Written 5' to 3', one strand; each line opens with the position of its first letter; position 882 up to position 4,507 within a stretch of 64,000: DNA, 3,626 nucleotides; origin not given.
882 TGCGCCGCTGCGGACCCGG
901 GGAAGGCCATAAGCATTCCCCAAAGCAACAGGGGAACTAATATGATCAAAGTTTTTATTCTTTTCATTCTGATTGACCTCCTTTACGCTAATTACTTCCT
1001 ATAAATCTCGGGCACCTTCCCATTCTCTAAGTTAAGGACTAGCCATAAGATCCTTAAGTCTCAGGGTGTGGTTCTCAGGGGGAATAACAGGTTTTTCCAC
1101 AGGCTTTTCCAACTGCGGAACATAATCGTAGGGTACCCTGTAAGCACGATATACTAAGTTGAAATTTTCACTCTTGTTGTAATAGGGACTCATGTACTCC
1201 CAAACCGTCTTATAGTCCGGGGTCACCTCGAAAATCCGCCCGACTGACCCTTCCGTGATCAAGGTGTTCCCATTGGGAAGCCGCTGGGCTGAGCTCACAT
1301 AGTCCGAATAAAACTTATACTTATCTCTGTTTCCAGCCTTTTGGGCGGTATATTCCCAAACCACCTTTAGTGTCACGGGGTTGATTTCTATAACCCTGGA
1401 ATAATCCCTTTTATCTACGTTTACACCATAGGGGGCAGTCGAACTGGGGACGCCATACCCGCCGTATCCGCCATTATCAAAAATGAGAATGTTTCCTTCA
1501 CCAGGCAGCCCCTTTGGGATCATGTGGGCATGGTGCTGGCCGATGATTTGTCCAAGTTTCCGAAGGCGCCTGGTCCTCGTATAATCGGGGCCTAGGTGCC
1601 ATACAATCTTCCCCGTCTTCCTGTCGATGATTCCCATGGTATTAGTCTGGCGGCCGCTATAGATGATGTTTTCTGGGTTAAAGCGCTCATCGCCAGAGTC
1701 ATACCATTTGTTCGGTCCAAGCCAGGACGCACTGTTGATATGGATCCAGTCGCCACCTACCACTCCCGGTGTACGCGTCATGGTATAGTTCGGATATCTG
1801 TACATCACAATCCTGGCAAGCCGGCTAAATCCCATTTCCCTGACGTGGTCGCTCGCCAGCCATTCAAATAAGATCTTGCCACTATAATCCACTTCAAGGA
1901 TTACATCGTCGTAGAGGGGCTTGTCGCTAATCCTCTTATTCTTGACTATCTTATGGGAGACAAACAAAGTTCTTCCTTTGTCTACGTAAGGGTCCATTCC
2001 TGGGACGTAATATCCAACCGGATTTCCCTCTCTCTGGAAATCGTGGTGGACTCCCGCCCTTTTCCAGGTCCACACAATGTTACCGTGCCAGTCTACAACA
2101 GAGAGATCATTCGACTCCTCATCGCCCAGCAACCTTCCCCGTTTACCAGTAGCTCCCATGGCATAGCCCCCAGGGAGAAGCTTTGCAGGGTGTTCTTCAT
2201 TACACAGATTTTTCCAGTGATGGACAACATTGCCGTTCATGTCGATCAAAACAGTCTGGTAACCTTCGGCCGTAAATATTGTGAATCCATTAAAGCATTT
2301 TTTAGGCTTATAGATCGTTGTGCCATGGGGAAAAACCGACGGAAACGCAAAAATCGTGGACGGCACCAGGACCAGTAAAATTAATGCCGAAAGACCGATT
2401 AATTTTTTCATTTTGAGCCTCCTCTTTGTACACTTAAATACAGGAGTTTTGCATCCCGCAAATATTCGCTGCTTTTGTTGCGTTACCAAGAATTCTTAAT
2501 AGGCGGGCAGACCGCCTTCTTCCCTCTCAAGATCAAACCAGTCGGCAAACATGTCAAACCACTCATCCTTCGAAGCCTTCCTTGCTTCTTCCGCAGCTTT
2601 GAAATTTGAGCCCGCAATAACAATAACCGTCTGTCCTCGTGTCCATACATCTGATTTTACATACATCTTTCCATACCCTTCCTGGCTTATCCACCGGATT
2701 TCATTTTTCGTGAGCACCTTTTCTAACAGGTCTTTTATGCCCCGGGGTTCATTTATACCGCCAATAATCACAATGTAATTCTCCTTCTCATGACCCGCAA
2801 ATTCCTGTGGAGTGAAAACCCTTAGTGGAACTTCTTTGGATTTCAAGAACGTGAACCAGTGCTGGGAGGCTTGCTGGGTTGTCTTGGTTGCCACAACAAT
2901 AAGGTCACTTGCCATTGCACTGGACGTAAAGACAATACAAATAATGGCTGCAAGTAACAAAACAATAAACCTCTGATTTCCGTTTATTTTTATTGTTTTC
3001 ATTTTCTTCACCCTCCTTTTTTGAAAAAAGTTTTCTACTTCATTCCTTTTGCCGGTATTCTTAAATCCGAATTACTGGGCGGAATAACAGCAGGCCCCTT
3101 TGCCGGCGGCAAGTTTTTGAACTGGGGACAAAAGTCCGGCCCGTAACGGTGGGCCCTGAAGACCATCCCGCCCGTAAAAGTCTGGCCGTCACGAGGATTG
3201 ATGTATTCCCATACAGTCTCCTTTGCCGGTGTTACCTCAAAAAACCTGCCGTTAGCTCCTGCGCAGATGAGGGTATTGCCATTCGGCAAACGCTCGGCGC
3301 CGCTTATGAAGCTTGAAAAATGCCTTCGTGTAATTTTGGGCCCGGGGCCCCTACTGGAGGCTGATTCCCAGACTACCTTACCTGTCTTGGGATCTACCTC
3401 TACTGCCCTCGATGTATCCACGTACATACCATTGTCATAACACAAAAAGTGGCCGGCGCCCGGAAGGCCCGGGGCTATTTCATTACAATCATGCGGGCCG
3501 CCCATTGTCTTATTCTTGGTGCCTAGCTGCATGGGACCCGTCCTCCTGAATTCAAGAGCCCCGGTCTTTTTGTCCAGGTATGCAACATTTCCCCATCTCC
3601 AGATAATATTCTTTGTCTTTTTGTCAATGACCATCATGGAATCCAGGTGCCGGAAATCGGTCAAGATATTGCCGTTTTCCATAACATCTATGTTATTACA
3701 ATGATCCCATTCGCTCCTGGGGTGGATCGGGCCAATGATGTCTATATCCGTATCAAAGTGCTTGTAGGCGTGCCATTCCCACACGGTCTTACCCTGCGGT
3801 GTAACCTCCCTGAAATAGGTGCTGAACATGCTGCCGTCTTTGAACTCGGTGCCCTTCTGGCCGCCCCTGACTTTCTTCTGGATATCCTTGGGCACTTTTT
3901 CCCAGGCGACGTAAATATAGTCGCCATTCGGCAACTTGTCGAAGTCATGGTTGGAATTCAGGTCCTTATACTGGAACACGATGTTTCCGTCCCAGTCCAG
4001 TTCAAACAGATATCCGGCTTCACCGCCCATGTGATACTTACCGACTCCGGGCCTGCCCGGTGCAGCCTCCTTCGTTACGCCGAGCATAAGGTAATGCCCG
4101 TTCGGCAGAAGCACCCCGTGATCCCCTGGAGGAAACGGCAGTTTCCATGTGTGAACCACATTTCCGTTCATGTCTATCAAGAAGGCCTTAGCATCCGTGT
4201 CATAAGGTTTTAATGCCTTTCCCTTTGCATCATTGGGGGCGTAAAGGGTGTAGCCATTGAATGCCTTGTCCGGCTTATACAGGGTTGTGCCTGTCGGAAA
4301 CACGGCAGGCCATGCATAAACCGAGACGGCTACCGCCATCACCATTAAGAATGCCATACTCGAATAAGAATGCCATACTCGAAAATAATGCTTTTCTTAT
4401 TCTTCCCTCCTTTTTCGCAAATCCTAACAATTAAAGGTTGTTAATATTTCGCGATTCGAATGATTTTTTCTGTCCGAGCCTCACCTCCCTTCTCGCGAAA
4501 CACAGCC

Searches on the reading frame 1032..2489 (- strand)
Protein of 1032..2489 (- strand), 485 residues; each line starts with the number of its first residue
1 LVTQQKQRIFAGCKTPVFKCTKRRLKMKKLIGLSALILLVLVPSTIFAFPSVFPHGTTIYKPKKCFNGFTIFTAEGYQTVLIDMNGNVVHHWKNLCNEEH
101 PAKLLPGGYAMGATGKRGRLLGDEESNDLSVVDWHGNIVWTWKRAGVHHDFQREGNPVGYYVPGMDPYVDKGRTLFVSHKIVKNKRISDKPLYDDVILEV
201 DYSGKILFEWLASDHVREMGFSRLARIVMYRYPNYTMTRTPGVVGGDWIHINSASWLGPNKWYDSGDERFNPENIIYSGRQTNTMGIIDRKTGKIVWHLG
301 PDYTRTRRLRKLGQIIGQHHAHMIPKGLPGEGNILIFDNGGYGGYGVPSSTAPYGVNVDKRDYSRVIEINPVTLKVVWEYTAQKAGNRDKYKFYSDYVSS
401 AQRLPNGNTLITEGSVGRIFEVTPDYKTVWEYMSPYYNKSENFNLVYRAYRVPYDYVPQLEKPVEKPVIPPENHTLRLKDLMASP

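Call 16: search_protein_families(library=pfam, proteins=[window:1032-2489:-], max_evalue=0.00001)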
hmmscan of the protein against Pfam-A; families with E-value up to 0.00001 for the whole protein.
window:1032-2489:- (485 aa): 2 families
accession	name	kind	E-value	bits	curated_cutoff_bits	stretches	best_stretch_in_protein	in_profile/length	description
PF05935.17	Arylsulfotrans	-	6.2e-23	81.8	24.2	1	172-417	103-335/374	Arylsulfotransferase (ASST)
PF14269.12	Arylsulfotran_2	-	3e-19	70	27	1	186-432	88-298/301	Arylsulfotransferase (ASST)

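Call 60: find_encoding_contigs(protein=window:1032-2489:-, flank=10000, max_places=2)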
Protein window:1032-2489:- (485 aa): no gene with exactly this product is on record in the collection.

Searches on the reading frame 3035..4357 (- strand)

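Call 16: search_protein_families(library=pfam, proteins=[window:3035-4357:-], max_evalue=0.00001)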
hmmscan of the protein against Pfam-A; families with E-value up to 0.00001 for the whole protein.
window:3035-4357:- (440 aa): 2 families
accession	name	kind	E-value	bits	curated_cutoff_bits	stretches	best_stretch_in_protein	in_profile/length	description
PF05935.17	Arylsulfotrans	-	4.1e-19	69.3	24.2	1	53-372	25-337/374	Arylsulfotransferase (ASST)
PF14269.12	Arylsulfotran_2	-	3.6e-08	33.6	27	0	167-254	85-181/301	Arylsulfotransferase (ASST)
